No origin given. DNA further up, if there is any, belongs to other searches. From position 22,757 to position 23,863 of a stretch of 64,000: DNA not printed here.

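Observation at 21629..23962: The AbiEi/AbiEii cassette is bracketed by a 250-295-bp direct repeat that duplicates the 5' end of a surface-protein gene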

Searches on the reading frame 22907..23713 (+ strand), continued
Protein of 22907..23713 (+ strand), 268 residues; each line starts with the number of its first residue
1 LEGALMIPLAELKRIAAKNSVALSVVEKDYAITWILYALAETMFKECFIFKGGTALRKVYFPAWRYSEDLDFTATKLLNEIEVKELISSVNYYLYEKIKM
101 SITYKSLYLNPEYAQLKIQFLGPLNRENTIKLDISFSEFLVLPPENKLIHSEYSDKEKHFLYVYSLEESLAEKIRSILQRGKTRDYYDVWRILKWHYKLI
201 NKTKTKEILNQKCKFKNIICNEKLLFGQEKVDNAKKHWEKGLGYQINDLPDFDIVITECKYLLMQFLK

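Call 62: find_related_loci(query=A2, collection=genome_contigs, flank=4000)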
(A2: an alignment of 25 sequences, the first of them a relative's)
Query A2 (263 aa) in genome_contigs; peptide patterns used: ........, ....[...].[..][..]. (x = any residue, [..] = any of these).
212 stretches matched a pattern; 154 encode a relative of the query (tblastn E <= 1e-3); the best 80 are kept; 80 distinct loci.
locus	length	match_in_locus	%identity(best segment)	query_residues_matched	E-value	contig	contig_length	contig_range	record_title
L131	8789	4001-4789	67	1-263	5e-117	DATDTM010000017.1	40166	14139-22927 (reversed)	MAG TPA_asm: Candidatus Nanoarchaeia archaeon isolate SMAG_U8031 k141_1872369, whole genome shotgun sequence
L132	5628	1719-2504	62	1-262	8e-108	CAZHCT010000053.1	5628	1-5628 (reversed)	MAG TPA_asm: Candidatus Woesearchaeota archaeon isolate SRP269290_co3_784 genome assembly, contig: NODE_21519_length_562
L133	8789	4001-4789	60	1-263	6e-107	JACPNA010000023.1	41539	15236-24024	MAG: Candidatus Woesearchaeota archaeon isolate NC_groundwater_563_Ag_S-0.1um_35_31 S35_SO-1_scaffold_95051, whole genom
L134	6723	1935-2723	60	1-263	3e-104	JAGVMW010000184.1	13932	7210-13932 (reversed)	MAG: archaeon isolate DeMMO3_35 c_000000049816, whole genome shotgun sequence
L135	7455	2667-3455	60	1-263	2e-103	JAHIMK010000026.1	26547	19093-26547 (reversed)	MAG: Nanoarchaeota archaeon isolate KR13_N2.mb.68 KR13_N2.mb.68_k141_116196, whole genome shotgun sequence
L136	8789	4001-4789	60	1-263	2e-102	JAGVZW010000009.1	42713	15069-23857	Candidatus Woesearchaeota archaeon isolate RIFCSPHIGHO2_02_FULL_28_36 rifcsphigho2_02_scaffold_3219, whole genome shotgu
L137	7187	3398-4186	62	1-263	5e-102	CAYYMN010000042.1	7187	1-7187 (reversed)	MAG TPA_asm: Candidatus Woesearchaeota archaeon isolate binchicken_co191_122 genome assembly, contig: NODE_8579_length_7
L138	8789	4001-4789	59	1-263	8e-101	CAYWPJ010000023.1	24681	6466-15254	MAG TPA_asm: uncultured Methanosarcinales archaeon isolate binchicken_co266_71 genome assembly, contig: NODE_3330_length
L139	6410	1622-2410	59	1-263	9e-96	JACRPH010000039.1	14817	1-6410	MAG: Candidatus Woesearchaeota archaeon isolate NC_groundwater_1982_Pr3_S-0.2um_39_12 scaffold_210229, whole genome shot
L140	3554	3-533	66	82-258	3e-75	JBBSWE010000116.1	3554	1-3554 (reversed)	MAG: Nanoarchaeota archaeon isolate H52-bin155_1 H52_bin155_1_000000000116, whole genome shotgun sequence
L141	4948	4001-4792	42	1-263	9e-62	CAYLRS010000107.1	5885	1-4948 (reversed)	MAG TPA_asm: uncultured Dehalococcoidales bacterium isolate binchicken_co91_488 genome assembly, contig: NODE_19937_leng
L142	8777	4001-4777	40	1-258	6e-58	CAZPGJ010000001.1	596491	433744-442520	MAG TPA_asm: uncultured Dehalococcoidales bacterium isolate binchicken_co294_83 genome assembly, contig: NODE_8_length_5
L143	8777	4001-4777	41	5-262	2e-57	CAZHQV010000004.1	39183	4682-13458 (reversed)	MAG TPA_asm: uncultured Dehalococcoidales bacterium isolate SRP068000_co4_61 genome assembly, contig: NODE_603_length_39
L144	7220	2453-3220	39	1-255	3e-57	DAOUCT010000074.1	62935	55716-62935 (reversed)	MAG TPA_asm: Dehalococcoidia bacterium isolate H85_861 122294, whole genome shotgun sequence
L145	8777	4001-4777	42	1-258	6e-57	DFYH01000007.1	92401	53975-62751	MAG TPA_asm: Dehalococcoidia bacterium UBA4087 UBA4087_contig_12811, whole genome shotgun sequence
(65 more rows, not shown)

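Call 86: search_protein_families(library=padloc, proteins=[window:22922-23713:+], max_evalue=0.001)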
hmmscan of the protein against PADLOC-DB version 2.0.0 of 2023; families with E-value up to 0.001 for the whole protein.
window:22922-23713:+ (263 aa): 33 families (the best 25 are shown)
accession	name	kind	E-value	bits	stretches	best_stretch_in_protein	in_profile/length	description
PDLC02304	AbiEii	-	3.1e-74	248.2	1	1-261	1-258/260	AbiEii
PDLC02317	AbiEii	-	1.7e-45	153.7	1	1-250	1-264/396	AbiEii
PDLC02323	AbiEii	-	1.9e-33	114.1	1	14-255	12-244/248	AbiEii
PDLC02288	AbiEii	-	1.1e-26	91.4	1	5-259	15-272/294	AbiEii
PDLC02306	AbiEii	-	1.2e-22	78.9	2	120-253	139-270/280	AbiEii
PDLC02294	AbiEii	-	2.6e-20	71.4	1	18-212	19-208/260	AbiEii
PDLC02303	AbiEii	-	1.4e-19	68.6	1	5-189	4-183/249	AbiEii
PDLC02321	AbiEii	-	1.2e-18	65.8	2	18-145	19-153/296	AbiEii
PDLC02292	AbiEii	-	5.6e-18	63.7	1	11-206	18-222/283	AbiEii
PDLC02318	AbiEii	-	1.1e-17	62.3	1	15-187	14-183/280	AbiEii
PDLC02289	AbiEii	-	1.9e-17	61.7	1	7-218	18-244/309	AbiEii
PDLC02296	AbiEii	-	4.7e-17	60.1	1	11-209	12-214/282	AbiEii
PDLC02305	AbiEii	-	4.9e-16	56.8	1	5-202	6-203/306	AbiEii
PDLC02297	AbiEii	-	2.1e-14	51.6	1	7-177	8-195/307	AbiEii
PDLC02293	AbiEii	-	2.2e-13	48.4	1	9-208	8-210/270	AbiEii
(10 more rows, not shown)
